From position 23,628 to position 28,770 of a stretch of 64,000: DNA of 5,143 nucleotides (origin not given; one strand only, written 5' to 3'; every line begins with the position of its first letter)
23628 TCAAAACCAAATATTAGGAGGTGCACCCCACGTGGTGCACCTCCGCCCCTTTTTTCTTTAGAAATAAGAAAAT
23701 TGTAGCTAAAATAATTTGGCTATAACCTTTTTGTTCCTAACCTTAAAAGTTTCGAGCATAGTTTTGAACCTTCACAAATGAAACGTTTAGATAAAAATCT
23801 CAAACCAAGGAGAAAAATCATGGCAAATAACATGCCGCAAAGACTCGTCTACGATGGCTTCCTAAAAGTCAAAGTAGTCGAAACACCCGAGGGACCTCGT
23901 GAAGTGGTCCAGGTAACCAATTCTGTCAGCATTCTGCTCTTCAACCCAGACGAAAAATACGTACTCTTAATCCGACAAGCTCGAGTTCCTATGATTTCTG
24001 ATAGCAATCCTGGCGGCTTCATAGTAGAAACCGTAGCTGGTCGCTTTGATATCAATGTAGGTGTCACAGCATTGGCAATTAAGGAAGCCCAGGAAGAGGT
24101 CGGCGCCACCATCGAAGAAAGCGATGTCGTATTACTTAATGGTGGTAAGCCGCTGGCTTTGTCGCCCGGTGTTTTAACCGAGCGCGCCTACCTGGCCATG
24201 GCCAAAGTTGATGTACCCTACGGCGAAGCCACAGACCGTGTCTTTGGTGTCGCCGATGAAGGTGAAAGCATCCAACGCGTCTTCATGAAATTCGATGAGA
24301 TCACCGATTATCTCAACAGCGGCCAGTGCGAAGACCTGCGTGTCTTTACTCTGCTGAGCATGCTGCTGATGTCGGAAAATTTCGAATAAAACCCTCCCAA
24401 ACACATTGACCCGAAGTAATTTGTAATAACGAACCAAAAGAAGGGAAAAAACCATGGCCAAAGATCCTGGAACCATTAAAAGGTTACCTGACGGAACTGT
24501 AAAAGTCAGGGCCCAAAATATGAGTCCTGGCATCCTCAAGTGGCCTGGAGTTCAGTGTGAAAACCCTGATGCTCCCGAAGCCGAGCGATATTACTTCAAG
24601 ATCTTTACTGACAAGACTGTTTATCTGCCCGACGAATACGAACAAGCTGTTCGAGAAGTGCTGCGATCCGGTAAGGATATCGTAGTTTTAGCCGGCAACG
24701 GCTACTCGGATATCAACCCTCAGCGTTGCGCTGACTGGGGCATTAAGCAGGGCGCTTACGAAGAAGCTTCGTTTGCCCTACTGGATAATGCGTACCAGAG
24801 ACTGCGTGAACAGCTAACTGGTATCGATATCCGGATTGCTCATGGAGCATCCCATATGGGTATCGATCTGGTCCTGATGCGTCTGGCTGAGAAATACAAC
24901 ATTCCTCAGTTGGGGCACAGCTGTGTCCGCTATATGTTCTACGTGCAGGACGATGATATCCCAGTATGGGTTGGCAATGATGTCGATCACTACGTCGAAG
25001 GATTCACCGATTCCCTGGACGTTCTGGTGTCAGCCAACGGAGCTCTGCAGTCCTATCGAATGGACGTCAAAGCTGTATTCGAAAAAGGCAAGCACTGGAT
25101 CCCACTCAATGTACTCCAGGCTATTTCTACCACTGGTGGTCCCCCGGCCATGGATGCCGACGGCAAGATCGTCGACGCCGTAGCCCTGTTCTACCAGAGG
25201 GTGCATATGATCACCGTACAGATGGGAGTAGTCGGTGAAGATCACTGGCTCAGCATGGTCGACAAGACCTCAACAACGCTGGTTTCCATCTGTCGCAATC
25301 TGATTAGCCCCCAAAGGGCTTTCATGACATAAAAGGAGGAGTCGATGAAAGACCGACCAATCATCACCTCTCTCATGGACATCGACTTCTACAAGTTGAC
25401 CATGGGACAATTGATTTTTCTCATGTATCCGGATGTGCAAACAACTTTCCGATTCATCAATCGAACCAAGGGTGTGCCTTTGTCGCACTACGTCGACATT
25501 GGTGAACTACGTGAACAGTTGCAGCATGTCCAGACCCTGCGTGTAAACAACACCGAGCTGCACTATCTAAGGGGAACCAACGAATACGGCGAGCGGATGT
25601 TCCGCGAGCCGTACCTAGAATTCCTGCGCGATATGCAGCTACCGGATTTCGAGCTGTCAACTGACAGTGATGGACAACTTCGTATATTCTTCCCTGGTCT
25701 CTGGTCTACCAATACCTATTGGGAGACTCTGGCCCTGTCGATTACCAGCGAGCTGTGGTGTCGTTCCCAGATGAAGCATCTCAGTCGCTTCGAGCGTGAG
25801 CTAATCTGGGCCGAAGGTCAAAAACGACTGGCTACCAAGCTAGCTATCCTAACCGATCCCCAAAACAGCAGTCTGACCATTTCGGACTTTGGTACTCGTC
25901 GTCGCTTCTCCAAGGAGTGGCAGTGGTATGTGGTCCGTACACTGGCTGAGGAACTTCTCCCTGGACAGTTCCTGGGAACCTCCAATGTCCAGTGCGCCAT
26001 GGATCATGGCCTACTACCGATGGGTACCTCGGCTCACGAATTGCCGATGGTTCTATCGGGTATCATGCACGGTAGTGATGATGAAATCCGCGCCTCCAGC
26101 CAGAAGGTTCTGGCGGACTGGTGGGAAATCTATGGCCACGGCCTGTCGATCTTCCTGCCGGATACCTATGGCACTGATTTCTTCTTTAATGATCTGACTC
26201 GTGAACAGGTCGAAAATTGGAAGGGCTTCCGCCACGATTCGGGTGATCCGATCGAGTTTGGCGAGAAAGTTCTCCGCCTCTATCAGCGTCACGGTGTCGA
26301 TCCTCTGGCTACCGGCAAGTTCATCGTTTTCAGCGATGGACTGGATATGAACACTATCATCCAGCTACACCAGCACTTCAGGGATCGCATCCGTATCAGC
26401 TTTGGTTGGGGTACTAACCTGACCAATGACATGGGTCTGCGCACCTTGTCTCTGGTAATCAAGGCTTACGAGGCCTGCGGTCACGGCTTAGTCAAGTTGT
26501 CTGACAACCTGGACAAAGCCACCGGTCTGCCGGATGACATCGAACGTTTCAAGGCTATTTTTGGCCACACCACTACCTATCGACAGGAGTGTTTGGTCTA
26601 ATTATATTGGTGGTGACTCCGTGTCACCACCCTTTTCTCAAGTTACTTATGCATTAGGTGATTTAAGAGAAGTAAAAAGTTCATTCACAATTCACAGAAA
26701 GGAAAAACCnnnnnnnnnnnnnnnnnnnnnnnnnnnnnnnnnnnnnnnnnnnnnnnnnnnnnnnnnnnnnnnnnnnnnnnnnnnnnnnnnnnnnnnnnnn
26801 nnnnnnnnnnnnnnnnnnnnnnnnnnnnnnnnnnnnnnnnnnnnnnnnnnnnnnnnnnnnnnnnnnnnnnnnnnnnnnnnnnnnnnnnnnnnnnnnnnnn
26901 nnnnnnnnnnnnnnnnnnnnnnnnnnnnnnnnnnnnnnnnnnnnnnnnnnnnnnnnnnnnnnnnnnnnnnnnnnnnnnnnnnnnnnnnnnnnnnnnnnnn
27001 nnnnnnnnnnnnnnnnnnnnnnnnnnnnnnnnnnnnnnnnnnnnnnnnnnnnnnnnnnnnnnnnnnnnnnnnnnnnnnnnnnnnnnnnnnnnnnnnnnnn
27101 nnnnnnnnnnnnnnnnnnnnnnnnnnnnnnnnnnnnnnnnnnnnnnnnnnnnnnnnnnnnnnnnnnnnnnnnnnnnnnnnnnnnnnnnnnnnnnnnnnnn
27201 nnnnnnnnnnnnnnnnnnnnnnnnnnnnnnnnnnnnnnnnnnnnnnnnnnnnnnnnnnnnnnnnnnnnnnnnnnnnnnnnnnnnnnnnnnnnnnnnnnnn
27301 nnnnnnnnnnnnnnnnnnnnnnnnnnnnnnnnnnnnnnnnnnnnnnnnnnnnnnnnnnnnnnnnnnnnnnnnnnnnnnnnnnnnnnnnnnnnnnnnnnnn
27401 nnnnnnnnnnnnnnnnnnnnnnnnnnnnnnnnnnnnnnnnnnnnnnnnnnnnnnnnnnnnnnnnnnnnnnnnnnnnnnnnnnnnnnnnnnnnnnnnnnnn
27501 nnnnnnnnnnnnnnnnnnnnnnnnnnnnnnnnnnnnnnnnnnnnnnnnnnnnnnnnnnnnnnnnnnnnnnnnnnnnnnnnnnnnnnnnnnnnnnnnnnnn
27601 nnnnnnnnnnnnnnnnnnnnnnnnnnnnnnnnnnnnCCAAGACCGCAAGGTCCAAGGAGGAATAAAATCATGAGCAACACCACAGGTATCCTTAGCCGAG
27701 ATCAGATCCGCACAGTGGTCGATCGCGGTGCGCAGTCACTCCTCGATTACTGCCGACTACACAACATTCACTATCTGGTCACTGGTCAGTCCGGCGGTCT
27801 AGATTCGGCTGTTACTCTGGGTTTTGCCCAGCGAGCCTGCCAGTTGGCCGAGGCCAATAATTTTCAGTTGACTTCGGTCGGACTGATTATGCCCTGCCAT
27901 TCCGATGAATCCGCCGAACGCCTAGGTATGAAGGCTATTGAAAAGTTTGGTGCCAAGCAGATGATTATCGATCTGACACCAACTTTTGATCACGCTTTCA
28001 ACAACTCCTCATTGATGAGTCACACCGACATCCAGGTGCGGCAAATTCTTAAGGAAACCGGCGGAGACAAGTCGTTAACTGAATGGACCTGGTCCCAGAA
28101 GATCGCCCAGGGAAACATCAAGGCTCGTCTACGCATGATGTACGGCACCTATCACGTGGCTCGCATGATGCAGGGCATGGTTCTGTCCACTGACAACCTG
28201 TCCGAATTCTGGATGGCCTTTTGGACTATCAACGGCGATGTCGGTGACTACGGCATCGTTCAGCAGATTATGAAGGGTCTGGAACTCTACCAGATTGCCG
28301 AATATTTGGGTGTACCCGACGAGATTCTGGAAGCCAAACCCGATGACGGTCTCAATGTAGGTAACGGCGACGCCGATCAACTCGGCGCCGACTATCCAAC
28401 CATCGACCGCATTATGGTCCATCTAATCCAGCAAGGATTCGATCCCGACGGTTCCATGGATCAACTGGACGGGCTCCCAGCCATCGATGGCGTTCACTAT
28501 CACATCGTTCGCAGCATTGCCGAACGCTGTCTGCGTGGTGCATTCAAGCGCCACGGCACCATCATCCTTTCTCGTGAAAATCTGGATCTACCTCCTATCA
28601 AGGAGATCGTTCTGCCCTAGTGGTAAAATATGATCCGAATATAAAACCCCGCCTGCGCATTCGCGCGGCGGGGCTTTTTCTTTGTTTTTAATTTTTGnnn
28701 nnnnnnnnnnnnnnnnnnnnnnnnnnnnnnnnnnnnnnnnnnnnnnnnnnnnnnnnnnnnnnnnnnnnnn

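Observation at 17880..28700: GC-rich ~9.8 kb island next to an NrtR-like regulator: a PP2C/kinase/vWA triad fused to an NAD+ salvage/reconstitution gene set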

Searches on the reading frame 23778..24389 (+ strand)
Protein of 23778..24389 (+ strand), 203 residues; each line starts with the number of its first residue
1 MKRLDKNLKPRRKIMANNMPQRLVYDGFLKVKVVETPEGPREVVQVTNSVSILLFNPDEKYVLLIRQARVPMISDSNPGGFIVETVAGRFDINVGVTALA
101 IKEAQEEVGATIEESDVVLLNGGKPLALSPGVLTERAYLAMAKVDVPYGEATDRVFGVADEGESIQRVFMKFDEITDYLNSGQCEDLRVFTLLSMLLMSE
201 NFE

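Call 4: search_protein_families(library=pfam, proteins=[window:23778-24389:+], max_evalue=0.01)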
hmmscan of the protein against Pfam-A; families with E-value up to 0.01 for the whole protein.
window:23778-24389:+ (203 aa): 1 family
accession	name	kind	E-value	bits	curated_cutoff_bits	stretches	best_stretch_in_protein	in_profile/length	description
PF00293.34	NUDIX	-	8.4e-06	26.3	21.1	1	49-175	5-118/134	NUDIX domain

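Call 5: search_protein_families(library=ncbifam, proteins=[window:23778-24389:+], max_evalue=0.01)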
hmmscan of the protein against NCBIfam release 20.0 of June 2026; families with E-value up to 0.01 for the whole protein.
window:23778-24389:+ (203 aa): 3 families
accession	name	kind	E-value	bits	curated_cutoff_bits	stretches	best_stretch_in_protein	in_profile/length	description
NF011585.0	PRK15009.1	equivalog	5.5e-14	52.3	234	1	39-200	37-188/191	GDP-mannose pyrophosphatase NudK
TIGR00052.1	TIGR00052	subfamily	7.2e-14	51.8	79.55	1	40-194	37-184/188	nudix-type nucleoside diphosphatase, YffH/AdpP family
NF008003.0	PRK10729.1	equivalog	1.3e-10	40.9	248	1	40-185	50-186/210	ADP-ribose diphosphatase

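Call 6: search_protein_families(library=padloc, proteins=[window:23778-24389:+], max_evalue=0.01)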
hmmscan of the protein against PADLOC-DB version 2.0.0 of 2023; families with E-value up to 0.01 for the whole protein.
window:23778-24389:+ (203 aa): 1 family
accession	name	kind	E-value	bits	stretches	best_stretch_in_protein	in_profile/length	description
PDLC00810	Cyclase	-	0.0069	13.9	1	60-87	173-200/335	oligonucleotide-cyclase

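Call 7: search_protein_families(library=phrogs, proteins=[window:23778-24389:+], max_evalue=0.01)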
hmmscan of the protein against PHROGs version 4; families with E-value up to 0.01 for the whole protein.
window:23778-24389:+ (203 aa): 0 families

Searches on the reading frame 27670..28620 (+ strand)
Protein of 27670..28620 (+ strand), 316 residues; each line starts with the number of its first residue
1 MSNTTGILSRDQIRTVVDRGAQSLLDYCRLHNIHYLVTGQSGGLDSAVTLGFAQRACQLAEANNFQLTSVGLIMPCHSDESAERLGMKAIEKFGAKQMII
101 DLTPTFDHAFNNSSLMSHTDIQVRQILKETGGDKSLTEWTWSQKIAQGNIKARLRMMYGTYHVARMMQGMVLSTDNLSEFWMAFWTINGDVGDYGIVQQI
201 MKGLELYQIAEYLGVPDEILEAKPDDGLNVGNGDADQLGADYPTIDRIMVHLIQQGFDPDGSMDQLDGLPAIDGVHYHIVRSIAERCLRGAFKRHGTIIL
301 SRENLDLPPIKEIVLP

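Call 4: search_protein_families(library=pfam, proteins=[window:27670-28620:+], max_evalue=0.01)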
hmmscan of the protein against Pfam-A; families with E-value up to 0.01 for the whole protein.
window:27670-28620:+ (316 aa): 1 family
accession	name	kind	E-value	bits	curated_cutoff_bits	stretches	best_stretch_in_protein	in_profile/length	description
PF02540.23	NAD_synthase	-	6e-31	107.9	21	1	21-266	6-218/242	NAD synthase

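Call 5: search_protein_families(library=ncbifam, proteins=[window:27670-28620:+], max_evalue=0.01)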
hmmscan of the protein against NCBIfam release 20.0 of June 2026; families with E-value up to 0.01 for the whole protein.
window:27670-28620:+ (316 aa): 6 families
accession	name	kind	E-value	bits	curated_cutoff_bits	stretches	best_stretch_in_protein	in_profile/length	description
NF010587.0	PRK13980.1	equivalog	2.2e-30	105.8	255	1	21-300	19-258/267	NAD+ synthase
TIGR00552.1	nadE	equivalog_domain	2.6e-27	95.7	63.65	2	116-295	79-239/251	NAD(+) synthase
NF002048.0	PRK00876.1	subfamily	1.3e-16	60.3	313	2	116-224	143-249/330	NAD(+) synthase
NF001979.1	PRK00768.1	equivalog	1e-15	57.9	250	1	17-247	21-234/266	NAD(+) synthase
NF010588.0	PRK13981.1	equivalog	1.2e-13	50.3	479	1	22-257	274-487/546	NAD+ synthase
NF002730.0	PRK02628.1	equivalog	2.7e-07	29.2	473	1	25-191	351-498/677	NAD(+) synthase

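Call 6: search_protein_families(library=padloc, proteins=[window:27670-28620:+], max_evalue=0.01)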
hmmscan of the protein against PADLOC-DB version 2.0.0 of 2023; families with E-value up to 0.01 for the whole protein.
window:27670-28620:+ (316 aa): 0 families

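Call 7: search_protein_families(library=phrogs, proteins=[window:27670-28620:+], max_evalue=0.01)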
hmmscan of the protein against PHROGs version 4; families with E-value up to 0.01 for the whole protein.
window:27670-28620:+ (316 aa): 2 families
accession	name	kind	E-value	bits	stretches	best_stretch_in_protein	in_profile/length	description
phrog_11189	-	other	5.3e-26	92.6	1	22-251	16-223/256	NAD synthetase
phrog_36784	-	other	1.3e-10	41.4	1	22-212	297-473/594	NAD synthetase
